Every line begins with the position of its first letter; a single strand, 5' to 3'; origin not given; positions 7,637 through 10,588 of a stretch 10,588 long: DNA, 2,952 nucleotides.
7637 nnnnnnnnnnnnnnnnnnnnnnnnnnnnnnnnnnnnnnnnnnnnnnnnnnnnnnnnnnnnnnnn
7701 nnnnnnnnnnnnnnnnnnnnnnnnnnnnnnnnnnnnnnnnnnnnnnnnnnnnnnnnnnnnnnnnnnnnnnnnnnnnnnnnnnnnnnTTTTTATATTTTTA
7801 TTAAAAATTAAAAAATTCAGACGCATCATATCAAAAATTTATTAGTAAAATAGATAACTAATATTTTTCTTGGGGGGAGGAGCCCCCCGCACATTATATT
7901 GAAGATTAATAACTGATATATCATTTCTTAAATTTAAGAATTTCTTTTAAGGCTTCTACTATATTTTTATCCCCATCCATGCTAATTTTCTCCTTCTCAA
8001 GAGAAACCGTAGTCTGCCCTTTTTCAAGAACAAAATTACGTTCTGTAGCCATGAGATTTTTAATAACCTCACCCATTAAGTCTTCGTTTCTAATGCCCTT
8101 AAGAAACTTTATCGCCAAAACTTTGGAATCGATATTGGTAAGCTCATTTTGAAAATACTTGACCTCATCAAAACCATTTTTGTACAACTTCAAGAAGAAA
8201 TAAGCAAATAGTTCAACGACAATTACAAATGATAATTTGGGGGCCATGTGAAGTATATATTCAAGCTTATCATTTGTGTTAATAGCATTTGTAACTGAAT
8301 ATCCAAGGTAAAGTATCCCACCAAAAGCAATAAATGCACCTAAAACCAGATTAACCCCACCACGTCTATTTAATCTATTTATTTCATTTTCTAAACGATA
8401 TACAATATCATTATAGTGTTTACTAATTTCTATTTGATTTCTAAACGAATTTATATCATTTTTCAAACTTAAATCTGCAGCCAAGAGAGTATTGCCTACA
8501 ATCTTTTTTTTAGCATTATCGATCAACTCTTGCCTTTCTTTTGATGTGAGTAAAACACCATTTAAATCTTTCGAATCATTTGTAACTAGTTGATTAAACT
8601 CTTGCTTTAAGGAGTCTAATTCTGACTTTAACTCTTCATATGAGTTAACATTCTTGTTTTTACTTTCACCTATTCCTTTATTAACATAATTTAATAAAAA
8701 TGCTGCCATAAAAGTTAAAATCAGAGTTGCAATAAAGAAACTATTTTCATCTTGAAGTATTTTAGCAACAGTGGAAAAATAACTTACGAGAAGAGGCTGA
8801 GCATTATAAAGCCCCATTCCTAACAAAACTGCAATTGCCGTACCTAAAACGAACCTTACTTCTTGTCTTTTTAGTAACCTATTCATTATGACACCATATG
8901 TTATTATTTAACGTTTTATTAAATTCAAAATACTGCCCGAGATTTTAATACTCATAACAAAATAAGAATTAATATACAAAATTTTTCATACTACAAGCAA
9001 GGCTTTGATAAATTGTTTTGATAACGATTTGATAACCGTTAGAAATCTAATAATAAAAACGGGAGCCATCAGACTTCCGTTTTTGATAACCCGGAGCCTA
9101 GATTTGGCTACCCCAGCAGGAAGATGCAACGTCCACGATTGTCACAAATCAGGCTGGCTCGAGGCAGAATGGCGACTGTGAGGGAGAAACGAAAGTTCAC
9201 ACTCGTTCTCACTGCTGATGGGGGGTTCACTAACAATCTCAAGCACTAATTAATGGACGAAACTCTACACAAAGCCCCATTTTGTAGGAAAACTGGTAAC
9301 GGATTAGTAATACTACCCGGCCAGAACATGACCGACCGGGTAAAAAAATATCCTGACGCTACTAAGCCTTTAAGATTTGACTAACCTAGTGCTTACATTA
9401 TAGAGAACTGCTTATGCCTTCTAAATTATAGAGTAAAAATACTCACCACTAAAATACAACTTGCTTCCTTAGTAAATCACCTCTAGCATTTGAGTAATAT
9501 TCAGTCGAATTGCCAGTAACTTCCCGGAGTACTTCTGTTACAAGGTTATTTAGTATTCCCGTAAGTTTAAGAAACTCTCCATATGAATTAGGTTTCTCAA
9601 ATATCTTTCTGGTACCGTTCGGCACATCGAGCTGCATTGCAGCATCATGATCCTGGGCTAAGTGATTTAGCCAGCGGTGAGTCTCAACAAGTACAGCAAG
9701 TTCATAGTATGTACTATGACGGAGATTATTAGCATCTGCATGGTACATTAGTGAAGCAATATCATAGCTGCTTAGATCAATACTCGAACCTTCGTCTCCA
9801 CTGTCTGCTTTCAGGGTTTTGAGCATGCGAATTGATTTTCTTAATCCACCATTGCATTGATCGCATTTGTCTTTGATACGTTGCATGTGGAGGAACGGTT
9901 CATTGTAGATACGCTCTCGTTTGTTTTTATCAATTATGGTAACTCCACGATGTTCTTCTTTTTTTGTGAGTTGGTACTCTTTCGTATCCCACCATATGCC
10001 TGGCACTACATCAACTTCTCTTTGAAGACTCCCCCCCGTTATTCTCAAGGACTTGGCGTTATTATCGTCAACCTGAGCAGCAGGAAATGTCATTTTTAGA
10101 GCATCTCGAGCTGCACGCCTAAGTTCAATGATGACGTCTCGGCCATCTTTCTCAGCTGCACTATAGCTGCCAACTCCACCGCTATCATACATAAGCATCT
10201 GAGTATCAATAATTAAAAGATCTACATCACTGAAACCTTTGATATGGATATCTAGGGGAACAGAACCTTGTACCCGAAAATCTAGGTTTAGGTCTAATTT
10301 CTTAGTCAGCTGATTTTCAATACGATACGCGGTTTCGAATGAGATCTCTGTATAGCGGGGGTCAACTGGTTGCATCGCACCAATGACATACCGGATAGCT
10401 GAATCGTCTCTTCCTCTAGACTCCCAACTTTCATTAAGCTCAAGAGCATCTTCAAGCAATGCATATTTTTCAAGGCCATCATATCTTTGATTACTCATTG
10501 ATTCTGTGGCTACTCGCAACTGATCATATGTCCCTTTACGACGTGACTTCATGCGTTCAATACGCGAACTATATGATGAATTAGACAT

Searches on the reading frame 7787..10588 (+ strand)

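Call 16: search_protein_families(library=ncbifam, proteins=[L001:14795-15421:-], max_evalue=0.1)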
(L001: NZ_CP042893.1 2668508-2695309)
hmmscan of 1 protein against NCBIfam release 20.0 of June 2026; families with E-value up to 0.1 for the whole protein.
L001:14795-15421:- (208 aa): 0 families

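Call 21: search_solved_structures(query=L001:14798-15421:-, max_evalue=1, show_alignments=2)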
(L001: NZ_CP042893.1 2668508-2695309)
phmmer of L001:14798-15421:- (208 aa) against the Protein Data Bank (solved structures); distinct sequences matched with E-value up to 1: 1.
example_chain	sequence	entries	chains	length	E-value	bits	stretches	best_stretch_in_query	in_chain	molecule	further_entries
7n34_A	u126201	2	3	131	4.6e-77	261.5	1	78-207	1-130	Cap15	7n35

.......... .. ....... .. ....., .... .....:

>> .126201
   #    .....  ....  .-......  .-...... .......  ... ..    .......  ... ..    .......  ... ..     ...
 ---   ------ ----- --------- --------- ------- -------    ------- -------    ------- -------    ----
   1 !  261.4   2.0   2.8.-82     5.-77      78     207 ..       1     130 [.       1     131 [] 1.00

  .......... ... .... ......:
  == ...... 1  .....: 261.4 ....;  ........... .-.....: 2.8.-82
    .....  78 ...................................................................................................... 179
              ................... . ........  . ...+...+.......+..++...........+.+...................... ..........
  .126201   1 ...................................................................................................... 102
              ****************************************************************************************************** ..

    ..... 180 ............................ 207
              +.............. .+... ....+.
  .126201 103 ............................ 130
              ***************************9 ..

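Call 28: search_protein_families(library=phrogs, proteins=[L001:14798-15421:-], max_evalue=0.01)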
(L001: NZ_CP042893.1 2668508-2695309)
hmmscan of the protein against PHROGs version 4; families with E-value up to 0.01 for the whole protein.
L001:14798-15421:- (208 aa): 1 family
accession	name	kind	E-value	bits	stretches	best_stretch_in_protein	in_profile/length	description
phrog_23442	-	unknown function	1.6e-21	78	1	14-205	11-200/201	-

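Call 62: search_protein_families(library=pfam, proteins=[L002:14798-15421:-], max_evalue=1)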
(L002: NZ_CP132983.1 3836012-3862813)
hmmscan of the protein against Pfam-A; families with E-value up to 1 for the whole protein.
L002:14798-15421:- (208 aa): 3 families
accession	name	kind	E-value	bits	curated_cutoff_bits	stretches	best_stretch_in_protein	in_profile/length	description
PF18153.7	Cap15_CD_rec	-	1.6e-37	128.9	31.2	1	89-204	3-122/122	Cap15, cyclic dinucleotide receptor domain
PF23471.1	Cap15_TM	-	1.3e-05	26.2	28.2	1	16-78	2-58/59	Cap15, TM helices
PF15038.11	Jiraiya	-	0.091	12.8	27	1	12-66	95-146/169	Jiraiya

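Call 63: search_protein_families(library=padloc, proteins=[L002:14798-15421:-], max_evalue=0.01)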
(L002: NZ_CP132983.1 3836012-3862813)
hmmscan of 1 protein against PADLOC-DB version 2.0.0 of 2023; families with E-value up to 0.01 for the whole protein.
L002:14798-15421:- (208 aa): 15 families
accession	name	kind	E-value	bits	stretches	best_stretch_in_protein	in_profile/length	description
PDLC00686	Effector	-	8.8e-81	268.4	1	1-206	1-208/209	2TM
PDLC00703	Effector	-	8.6e-37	124.7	1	26-206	16-197/204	2TM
PDLC00705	Effector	-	2.3e-34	117.1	1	14-206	11-201/203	2TM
PDLC00702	Effector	-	4.7e-29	99.2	1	29-206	13-197/211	2TM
PDLC00697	Effector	-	4.3e-22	76.7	2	112-206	111-206/207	2TM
PDLC00694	Effector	-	2e-18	64.7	1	37-205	13-190/208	2TM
PDLC00708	Effector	-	2.2e-17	61.2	1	33-202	22-189/191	2TM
PDLC00714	Effector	-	1.5e-14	52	1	32-206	11-194/200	2TM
PDLC00673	Effector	-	2.8e-14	51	1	69-206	48-193/214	2TM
PDLC00704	Effector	-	9.8e-12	42.8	1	28-206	17-202/207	2TM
PDLC00683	Effector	-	1.7e-09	35.7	1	16-203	4-178/185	2TM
PDLC00671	Effector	-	4.5e-07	27.9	1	110-205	117-222/223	2TM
PDLC00669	Effector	-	7e-07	27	1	30-192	16-183/206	2TM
PDLC00682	Effector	-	0.00026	18.8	1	54-153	50-158/218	2TM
PDLC00674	Effector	-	0.00026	18.5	1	114-206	128-229/246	2TM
